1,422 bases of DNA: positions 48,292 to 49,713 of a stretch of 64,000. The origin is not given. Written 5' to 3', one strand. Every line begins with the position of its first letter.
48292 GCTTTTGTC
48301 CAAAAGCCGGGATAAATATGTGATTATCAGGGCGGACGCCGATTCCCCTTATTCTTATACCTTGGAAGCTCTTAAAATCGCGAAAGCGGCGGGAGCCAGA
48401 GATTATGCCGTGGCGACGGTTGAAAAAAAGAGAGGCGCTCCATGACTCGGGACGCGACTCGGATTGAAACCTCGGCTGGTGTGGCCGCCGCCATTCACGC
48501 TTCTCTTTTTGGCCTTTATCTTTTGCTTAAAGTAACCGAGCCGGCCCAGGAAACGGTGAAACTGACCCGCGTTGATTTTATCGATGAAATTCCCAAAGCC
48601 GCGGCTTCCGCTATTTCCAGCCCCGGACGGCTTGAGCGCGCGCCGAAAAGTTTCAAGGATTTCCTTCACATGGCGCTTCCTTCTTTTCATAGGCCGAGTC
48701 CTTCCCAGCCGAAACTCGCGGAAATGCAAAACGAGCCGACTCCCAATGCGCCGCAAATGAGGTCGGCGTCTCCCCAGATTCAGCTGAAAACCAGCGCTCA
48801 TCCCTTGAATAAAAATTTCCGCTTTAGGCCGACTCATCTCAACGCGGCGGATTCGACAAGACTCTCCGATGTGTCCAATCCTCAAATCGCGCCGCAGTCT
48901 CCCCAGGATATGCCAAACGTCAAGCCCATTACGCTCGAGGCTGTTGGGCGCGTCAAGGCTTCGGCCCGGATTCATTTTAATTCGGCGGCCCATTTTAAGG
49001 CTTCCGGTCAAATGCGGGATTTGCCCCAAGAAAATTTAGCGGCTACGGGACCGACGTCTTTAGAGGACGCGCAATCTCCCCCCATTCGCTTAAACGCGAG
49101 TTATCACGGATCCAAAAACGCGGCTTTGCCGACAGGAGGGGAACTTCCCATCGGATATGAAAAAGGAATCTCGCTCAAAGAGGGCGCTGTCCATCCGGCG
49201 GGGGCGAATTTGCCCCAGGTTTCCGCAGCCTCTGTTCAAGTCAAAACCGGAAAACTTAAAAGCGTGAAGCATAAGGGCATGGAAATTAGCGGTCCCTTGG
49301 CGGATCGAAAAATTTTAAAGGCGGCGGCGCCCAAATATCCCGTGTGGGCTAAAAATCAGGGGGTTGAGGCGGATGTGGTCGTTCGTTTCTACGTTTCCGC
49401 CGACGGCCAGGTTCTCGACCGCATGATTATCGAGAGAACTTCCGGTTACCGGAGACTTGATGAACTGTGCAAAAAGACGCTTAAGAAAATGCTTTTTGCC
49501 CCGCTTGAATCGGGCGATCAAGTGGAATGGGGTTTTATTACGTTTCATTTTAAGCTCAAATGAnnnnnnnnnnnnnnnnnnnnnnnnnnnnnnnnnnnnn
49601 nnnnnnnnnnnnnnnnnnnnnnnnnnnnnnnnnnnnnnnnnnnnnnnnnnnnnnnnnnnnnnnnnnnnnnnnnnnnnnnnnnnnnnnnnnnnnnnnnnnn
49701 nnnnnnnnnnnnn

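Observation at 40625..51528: Nine-gene, fully translationally coupled operon resembling an expanded, permuted Tol-Pal / Agl-Glt-type envelope motor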

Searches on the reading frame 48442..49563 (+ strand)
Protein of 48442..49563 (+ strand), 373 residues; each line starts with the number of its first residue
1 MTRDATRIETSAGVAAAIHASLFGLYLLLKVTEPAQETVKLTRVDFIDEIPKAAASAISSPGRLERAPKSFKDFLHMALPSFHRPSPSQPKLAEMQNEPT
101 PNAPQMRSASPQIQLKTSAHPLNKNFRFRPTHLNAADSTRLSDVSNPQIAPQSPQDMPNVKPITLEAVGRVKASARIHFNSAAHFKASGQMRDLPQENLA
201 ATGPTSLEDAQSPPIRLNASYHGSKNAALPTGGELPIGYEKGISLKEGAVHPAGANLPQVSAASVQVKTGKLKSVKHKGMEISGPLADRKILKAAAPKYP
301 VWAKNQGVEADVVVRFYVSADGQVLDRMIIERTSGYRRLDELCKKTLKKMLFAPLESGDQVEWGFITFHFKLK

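Call 4: search_protein_families(library=pfam, proteins=[window:48442-49563:+], max_evalue=0.01)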
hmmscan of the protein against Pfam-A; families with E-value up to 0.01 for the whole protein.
window:48442-49563:+ (373 aa): 2 families
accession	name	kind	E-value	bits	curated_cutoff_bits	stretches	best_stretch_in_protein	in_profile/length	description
PF03544.19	TonB_C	-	2.9e-09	37.7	24.6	1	296-372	2-79/79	Gram-negative bacterial TonB protein C-terminal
PF13103.11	TonB_2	-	0.0008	19.9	22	1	302-369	16-84/85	TonB C terminal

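Call 5: search_protein_families(library=ncbifam, proteins=[window:48442-49563:+], max_evalue=0.01)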
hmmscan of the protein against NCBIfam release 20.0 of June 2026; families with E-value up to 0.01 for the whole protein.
window:48442-49563:+ (373 aa): 5 families
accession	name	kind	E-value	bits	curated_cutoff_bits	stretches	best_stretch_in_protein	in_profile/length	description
TIGR01352.1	tonB_Cterm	subfamily_domain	5.2e-12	45.9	27.1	1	297-373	1-76/76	TonB family protein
NF008082.0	PRK10819.1-3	equivalog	0.0012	18.7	265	1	273-329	141-198/242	TonB system transport protein TonB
NF033768.1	myxo_SS_tail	domain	0.0015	18.6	40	1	303-363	26-85/92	AgmX/PglI C-terminal domain-containing protein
NF038079.1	TonB_sider_MxcH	equivalog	0.0038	15.3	925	1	291-368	4-79/792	TonB-dependent siderophore myxochelin receptor MxcH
NF008080.0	PRK10819.1-1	equivalog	0.0066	15.9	418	1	287-354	165-231/252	TonB system transport protein TonB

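Call 57: search_solved_structures(query=window:48442-49563:+, max_evalue=1, show_alignments=1)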
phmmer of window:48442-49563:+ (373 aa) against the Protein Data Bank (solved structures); distinct sequences matched with E-value up to 1: 9.
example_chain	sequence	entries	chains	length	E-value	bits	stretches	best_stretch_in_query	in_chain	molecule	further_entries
6fip_A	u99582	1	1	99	5.7e-05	26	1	287-363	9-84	Protein TonB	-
6i97_D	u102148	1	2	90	6.8e-05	25.7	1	288-363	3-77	Protein TonB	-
5lw8_A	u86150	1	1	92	0.012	18.4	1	295-333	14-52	Protein TonB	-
6sly_A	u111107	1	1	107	0.015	18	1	295-332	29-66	Protein TonB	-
2k9k_A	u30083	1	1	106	0.26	14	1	294-363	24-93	TonB2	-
1u07_A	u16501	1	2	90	0.35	13.5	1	291-359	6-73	TonB protein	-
2gsk_B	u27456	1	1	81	0.4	13.3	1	292-360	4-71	protein TONB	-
9ddz_A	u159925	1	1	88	0.51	13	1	296-348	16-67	Protein TonB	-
9dc4_T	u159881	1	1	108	0.63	12.7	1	295-348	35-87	Protein TonB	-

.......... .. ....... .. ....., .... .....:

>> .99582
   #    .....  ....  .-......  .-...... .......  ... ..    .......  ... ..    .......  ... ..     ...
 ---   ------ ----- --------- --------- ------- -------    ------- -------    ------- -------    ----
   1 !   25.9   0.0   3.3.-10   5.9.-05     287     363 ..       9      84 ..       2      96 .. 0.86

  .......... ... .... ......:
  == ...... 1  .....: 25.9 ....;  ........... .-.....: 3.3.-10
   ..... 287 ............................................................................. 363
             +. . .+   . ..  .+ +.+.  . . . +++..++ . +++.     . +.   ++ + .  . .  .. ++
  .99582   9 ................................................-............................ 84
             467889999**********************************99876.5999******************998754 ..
